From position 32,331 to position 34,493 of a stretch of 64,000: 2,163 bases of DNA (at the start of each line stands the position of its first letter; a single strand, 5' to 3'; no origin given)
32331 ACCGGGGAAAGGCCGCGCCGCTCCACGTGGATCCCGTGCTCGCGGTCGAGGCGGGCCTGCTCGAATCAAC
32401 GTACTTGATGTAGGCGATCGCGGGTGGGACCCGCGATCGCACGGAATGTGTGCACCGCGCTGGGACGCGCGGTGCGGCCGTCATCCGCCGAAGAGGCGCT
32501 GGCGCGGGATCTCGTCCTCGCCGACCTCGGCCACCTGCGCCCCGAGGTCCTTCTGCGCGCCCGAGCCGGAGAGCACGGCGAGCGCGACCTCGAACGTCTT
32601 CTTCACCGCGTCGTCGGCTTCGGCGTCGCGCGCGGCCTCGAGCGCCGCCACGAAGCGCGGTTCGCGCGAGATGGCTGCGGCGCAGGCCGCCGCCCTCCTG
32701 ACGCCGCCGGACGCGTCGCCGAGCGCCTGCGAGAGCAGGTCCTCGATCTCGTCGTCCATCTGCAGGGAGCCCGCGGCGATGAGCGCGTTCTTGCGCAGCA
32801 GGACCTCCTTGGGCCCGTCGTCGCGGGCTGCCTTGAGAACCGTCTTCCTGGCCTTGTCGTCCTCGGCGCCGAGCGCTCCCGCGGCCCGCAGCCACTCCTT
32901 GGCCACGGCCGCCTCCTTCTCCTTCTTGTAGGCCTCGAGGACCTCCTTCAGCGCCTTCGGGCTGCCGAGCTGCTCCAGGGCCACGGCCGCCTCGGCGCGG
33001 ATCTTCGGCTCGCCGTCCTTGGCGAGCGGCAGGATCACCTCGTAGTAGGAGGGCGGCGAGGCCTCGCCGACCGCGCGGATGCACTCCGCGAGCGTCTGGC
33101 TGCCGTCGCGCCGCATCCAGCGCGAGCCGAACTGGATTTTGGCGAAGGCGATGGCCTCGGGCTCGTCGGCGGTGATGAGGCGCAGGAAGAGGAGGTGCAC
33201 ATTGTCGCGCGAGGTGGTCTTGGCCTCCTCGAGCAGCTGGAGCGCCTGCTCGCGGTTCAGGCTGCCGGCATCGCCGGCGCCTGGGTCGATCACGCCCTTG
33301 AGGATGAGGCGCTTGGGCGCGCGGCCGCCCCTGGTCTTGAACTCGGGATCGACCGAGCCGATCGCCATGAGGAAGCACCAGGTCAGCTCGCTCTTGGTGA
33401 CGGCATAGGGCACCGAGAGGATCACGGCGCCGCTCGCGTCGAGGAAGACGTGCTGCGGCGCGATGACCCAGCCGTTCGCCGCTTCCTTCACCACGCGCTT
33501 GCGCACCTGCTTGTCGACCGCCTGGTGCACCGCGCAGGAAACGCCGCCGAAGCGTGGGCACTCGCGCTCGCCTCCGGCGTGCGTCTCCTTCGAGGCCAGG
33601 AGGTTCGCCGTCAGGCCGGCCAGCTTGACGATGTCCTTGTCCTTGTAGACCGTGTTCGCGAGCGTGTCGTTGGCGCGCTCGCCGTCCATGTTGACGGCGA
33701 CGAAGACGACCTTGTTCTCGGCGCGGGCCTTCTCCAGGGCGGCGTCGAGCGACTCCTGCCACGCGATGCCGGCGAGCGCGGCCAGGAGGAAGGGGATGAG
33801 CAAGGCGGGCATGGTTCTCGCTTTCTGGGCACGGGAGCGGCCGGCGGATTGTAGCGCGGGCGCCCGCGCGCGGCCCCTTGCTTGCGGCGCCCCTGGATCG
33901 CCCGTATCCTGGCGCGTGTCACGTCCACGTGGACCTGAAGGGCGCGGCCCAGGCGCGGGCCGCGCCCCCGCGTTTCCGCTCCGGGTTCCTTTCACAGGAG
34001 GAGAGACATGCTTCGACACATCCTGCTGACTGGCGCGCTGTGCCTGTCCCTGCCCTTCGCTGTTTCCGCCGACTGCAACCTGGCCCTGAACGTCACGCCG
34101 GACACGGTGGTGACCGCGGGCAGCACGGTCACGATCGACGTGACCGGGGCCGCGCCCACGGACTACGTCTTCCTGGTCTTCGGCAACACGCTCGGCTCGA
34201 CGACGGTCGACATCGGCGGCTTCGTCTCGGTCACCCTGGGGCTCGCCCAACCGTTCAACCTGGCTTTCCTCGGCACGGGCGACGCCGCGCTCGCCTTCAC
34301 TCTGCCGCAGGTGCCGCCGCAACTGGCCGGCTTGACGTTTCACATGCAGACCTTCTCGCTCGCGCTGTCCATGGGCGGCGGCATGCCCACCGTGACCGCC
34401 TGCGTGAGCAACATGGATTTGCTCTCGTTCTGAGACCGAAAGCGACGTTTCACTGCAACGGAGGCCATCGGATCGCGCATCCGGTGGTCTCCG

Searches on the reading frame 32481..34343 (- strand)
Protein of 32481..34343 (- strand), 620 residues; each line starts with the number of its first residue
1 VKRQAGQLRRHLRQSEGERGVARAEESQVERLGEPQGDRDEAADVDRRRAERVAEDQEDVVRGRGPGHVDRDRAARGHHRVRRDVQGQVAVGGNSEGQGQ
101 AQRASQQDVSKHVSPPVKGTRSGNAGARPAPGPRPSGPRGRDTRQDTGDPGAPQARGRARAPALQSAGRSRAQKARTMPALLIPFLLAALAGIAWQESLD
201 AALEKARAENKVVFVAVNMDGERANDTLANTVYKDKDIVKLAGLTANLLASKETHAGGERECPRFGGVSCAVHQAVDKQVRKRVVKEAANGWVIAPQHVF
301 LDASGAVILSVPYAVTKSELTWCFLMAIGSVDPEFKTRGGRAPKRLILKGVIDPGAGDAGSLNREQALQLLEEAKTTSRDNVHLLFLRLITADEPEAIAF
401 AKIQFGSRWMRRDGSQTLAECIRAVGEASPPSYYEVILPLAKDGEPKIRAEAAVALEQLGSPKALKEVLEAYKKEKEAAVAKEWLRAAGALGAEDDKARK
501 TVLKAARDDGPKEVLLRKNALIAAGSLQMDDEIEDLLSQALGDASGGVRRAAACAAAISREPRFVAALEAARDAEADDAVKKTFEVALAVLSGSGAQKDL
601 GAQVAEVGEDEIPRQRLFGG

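Call 59: search_protein_families(library=pfam, proteins=[window:32481-34343:-], max_evalue=0.001)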
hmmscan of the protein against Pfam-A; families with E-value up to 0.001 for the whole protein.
window:32481-34343:- (620 aa): 1 family
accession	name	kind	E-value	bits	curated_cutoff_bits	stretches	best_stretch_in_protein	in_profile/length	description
PF13646.12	HEAT_2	-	1e-17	64.6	27.7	3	418-481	17-80/88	HEAT repeats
